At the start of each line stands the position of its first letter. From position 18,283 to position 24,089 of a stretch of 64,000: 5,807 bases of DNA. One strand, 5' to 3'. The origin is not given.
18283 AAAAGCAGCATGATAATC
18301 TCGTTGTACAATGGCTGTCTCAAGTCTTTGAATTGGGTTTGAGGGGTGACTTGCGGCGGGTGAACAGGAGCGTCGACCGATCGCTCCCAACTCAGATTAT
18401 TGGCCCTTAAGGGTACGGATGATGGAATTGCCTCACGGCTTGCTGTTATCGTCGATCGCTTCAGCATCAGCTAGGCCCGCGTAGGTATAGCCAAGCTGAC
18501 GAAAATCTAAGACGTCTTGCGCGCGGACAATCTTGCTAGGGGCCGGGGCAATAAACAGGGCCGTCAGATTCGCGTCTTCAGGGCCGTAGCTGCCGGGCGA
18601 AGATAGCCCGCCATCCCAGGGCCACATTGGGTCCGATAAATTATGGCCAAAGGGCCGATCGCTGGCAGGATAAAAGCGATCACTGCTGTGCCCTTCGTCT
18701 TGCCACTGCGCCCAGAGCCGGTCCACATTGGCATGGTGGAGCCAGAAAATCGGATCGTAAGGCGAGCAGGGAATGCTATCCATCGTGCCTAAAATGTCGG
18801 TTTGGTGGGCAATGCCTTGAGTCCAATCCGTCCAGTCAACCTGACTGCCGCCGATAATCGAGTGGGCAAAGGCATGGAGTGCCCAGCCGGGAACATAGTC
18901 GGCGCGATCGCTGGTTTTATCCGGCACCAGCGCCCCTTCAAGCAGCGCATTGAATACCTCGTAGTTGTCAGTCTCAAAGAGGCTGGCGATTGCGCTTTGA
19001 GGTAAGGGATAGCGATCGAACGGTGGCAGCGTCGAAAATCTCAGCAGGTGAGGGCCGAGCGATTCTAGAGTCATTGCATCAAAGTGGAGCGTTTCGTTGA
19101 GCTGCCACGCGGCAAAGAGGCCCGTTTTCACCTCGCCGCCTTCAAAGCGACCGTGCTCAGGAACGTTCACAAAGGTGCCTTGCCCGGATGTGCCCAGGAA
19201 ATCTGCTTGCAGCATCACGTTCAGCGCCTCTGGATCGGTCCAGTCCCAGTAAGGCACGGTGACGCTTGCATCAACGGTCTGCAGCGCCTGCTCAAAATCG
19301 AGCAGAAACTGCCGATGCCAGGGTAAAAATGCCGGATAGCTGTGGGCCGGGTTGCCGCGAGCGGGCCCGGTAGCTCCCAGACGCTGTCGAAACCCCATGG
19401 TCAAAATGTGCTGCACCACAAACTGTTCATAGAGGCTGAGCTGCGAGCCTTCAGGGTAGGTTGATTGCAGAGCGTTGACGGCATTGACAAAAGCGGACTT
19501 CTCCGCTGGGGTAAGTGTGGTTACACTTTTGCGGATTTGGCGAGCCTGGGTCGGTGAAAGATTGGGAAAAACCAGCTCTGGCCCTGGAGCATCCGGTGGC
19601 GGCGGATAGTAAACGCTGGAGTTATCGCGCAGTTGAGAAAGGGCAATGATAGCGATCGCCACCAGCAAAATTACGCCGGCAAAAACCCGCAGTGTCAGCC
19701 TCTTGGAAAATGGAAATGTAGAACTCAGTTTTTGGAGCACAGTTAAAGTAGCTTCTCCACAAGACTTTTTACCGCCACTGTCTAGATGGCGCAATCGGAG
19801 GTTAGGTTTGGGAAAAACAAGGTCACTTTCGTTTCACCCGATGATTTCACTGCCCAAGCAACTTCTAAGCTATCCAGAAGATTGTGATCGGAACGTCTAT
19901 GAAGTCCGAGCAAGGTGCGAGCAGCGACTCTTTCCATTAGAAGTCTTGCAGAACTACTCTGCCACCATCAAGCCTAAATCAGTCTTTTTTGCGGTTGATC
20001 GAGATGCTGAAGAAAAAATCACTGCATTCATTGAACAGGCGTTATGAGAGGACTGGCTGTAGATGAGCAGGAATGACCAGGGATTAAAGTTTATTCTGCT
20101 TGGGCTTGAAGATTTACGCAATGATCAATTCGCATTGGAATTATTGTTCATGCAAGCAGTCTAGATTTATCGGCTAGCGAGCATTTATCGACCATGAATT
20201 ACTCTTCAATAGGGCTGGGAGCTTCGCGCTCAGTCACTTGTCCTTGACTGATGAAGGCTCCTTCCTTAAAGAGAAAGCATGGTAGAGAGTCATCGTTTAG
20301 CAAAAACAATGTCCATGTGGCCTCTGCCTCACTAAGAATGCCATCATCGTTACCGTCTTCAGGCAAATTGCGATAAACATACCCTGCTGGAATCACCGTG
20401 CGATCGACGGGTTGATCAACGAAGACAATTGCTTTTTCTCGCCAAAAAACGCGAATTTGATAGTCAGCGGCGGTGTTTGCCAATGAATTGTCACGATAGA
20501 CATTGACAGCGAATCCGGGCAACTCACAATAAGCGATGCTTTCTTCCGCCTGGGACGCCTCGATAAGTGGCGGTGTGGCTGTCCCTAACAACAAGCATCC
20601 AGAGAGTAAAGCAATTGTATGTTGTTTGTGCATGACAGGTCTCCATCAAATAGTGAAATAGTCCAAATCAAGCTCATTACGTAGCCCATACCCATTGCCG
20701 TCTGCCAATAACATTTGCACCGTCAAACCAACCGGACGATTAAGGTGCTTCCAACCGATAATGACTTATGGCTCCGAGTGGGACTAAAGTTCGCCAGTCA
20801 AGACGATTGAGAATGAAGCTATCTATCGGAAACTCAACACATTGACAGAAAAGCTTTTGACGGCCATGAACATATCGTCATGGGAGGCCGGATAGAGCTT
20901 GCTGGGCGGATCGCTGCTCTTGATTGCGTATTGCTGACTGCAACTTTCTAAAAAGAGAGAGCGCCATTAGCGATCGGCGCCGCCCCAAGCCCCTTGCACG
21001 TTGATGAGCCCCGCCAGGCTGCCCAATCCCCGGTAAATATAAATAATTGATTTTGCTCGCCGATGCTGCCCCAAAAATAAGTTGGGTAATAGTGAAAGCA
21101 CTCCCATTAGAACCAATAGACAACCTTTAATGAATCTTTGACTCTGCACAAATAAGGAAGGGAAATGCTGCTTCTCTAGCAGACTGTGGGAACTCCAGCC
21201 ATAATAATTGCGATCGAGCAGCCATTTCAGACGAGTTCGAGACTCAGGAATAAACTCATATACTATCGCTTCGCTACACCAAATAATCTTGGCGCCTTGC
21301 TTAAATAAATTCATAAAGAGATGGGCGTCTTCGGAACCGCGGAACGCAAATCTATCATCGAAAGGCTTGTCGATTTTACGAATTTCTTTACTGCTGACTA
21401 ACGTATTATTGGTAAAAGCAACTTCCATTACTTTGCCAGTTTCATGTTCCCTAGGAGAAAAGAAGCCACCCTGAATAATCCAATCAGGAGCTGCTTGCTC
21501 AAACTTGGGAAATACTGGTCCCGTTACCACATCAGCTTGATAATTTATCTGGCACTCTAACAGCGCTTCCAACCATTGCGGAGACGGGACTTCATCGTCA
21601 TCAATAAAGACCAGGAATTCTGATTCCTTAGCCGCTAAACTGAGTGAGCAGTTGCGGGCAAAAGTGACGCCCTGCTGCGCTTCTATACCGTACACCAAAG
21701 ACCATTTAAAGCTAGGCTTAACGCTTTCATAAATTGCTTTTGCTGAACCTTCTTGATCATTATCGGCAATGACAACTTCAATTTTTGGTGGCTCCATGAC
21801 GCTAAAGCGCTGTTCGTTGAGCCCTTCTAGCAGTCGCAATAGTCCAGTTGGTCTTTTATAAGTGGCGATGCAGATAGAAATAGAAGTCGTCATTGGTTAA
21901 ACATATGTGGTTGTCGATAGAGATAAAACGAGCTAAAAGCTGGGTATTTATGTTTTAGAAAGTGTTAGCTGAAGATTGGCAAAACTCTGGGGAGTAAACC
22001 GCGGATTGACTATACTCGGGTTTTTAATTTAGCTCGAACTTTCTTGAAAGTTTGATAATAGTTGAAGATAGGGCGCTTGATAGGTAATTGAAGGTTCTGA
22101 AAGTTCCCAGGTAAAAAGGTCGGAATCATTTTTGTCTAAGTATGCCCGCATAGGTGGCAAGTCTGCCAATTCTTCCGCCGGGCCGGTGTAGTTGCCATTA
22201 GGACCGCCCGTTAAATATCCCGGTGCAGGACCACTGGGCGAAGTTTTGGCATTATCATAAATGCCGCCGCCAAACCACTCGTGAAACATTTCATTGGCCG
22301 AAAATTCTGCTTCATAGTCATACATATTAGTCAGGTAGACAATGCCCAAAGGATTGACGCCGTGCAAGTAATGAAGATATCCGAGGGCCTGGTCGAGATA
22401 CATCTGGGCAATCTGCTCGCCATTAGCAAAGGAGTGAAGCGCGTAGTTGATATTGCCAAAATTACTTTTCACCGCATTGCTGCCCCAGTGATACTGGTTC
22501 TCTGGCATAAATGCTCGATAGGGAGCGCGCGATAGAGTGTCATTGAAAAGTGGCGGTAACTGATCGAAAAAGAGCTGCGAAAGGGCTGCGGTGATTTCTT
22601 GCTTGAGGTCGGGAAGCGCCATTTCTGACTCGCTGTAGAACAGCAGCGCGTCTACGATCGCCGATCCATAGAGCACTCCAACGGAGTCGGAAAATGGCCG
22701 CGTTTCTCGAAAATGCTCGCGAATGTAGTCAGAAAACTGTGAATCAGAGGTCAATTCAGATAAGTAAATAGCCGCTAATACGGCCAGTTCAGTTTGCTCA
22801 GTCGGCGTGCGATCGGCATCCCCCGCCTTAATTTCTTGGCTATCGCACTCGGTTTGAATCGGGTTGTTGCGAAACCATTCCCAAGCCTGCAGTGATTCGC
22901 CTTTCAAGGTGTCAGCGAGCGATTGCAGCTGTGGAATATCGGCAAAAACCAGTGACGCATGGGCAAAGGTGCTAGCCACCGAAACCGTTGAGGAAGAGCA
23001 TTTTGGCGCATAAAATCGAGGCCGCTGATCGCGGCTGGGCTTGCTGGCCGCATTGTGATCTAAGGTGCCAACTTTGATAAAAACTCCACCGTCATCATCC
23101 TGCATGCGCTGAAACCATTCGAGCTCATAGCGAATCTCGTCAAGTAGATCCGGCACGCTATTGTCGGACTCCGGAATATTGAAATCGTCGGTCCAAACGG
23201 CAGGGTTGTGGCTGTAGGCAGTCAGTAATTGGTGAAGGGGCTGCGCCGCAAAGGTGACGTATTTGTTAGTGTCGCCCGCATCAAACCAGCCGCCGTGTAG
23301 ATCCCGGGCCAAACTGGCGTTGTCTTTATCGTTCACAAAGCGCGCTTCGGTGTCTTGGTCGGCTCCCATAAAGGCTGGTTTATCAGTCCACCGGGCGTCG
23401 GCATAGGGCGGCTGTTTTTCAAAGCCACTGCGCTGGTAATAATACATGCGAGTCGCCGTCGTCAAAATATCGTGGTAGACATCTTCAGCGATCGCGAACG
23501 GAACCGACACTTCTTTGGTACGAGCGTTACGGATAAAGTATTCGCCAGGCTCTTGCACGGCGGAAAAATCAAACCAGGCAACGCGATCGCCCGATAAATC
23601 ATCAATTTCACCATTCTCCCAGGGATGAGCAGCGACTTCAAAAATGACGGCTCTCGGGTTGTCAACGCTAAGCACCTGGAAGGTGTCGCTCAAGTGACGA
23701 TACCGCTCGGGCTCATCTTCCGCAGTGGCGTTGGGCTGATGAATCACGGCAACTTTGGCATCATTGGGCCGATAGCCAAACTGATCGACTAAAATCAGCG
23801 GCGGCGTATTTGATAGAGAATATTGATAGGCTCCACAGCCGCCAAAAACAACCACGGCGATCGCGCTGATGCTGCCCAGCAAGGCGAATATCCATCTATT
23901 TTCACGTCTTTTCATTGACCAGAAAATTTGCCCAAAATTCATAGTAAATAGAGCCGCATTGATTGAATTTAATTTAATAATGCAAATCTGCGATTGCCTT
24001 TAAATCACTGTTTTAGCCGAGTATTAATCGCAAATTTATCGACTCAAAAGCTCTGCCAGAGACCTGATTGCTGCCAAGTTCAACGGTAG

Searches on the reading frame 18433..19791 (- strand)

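Call 62: search_protein_families(library=pfam, proteins=[window:18433-19791:-], max_evalue=0.0001)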
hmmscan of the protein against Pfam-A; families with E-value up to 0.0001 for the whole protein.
window:18433-19791:- (452 aa): 1 family
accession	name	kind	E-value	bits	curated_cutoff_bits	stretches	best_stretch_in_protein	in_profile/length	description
PF00264.25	Tyrosinase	-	8.4e-39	134.6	22.6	1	121-365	4-213/214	Common central domain of tyrosinase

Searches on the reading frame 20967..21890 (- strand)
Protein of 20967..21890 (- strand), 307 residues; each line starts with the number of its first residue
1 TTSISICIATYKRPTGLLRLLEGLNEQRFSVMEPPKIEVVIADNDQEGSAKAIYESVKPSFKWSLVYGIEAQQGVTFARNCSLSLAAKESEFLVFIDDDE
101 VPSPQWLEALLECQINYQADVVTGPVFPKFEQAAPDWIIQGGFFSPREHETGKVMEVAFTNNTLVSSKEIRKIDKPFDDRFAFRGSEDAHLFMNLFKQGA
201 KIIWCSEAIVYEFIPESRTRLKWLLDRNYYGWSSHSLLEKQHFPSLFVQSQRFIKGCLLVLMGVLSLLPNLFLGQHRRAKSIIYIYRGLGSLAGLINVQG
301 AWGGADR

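Call 62: search_protein_families(library=pfam, proteins=[window:20967-21890:-], max_evalue=0.0001)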
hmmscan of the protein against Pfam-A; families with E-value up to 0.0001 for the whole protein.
window:20967-21890:- (307 aa): 3 families
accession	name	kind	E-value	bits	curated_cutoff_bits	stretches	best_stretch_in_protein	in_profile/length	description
PF00535.33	Glycos_transf_2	-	6.5e-16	59.2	23.3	1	5-140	1-129/168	Glycosyl transferase family 2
PF13632.12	Glyco_trans_2_3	-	1.7e-07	31.7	27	1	94-279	3-158/198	Glycosyl transferase family group 2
PF13641.12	Glyco_tranf_2_3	-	9.8e-06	26.2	27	0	4-225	3-224/230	Glycosyltransferase like family 2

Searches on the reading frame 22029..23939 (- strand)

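Call 62: search_protein_families(library=pfam, proteins=[window:22029-23939:-], max_evalue=0.0001)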
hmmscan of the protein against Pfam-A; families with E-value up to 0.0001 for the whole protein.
window:22029-23939:- (636 aa): 2 families
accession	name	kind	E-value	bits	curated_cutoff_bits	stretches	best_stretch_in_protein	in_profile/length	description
PF00759.25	Glyco_hydro_9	-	3.3e-54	185.3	27.7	1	155-627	1-443/444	Glycosyl hydrolase family 9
PF02927.20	CelD_N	-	2.2e-11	44.8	24.6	1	46-139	3-82/86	Cellulase N-terminal ig-like domain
